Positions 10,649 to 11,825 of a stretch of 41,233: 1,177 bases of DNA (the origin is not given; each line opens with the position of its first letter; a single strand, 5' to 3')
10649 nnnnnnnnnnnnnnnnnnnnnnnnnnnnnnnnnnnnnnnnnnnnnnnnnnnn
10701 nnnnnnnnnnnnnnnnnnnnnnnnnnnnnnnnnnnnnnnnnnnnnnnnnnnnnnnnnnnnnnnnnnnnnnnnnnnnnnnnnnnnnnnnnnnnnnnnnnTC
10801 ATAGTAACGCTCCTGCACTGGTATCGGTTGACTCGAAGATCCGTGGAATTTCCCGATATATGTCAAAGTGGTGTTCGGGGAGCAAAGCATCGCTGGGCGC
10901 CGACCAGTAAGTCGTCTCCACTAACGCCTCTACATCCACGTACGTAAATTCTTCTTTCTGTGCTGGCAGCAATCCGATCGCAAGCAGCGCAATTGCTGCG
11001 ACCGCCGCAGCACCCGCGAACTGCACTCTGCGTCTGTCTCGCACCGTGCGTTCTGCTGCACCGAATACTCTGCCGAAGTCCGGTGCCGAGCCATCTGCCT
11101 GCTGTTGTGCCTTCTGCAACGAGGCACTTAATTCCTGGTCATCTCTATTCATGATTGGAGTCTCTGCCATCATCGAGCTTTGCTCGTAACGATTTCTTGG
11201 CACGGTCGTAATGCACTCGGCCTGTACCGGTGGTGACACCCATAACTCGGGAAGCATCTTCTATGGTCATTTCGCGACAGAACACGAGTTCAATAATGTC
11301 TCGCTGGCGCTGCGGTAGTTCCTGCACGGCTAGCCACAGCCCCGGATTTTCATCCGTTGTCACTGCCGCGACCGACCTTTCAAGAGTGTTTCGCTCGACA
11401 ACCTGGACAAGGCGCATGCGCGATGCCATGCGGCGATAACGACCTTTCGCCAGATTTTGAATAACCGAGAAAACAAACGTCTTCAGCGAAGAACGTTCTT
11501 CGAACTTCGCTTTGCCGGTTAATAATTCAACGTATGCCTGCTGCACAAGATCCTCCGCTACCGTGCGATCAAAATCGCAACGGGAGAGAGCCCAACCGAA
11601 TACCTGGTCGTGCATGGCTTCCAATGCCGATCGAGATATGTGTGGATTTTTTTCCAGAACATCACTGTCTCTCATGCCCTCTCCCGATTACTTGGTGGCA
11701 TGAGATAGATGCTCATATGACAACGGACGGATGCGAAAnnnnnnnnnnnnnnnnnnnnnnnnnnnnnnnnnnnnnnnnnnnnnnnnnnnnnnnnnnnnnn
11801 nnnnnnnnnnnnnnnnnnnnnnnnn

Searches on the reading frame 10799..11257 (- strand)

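Call 3: search_protein_families(library=pfam, proteins=[window:10799-11257:-], max_evalue=1)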
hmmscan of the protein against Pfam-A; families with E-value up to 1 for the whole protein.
window:10799-11257:- (152 aa): 2 families
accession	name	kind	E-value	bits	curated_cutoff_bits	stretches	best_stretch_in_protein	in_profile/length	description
PF08500.15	Tombus_P33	-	0.0044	17.4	22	1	16-102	10-91/142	Tombusvirus p33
PF11239.13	DUF3040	-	0.03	15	24.7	1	51-100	15-67/84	Protein of unknown function (DUF3040)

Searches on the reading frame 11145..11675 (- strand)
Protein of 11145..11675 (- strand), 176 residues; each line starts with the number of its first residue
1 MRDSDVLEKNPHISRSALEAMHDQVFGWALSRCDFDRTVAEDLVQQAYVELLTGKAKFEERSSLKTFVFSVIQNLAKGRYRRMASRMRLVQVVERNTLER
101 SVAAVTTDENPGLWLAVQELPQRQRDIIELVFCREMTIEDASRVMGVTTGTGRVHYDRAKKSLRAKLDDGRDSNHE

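Call 3: search_protein_families(library=pfam, proteins=[window:11145-11675:-], max_evalue=1)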
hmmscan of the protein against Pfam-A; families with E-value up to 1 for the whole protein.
window:11145-11675:- (176 aa): 3 families
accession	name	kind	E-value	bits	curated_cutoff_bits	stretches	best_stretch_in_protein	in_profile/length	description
PF08281.18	Sigma70_r4_2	-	2.6e-09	37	25.7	1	113-163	4-54/54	Sigma-70, region 4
PF04545.22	Sigma70_r4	-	3.7e-09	36.4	24.1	1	116-164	1-49/50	Sigma-70, region 4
PF04542.20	Sigma70_r2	-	2.8e-08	33.8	24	1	19-82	3-67/71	Sigma-70 region 2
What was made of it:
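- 10383..11675 (-): Context, not part of the core feature: ECF sigma (11145-11675), putative single-pass anti-sigma (within 10799-11257) and a secreted LTXXQ-like protein (10383-10802). This is a lineage-specific downstream neighbour. Pfam Sigma70_r2 and r4 (call 3).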
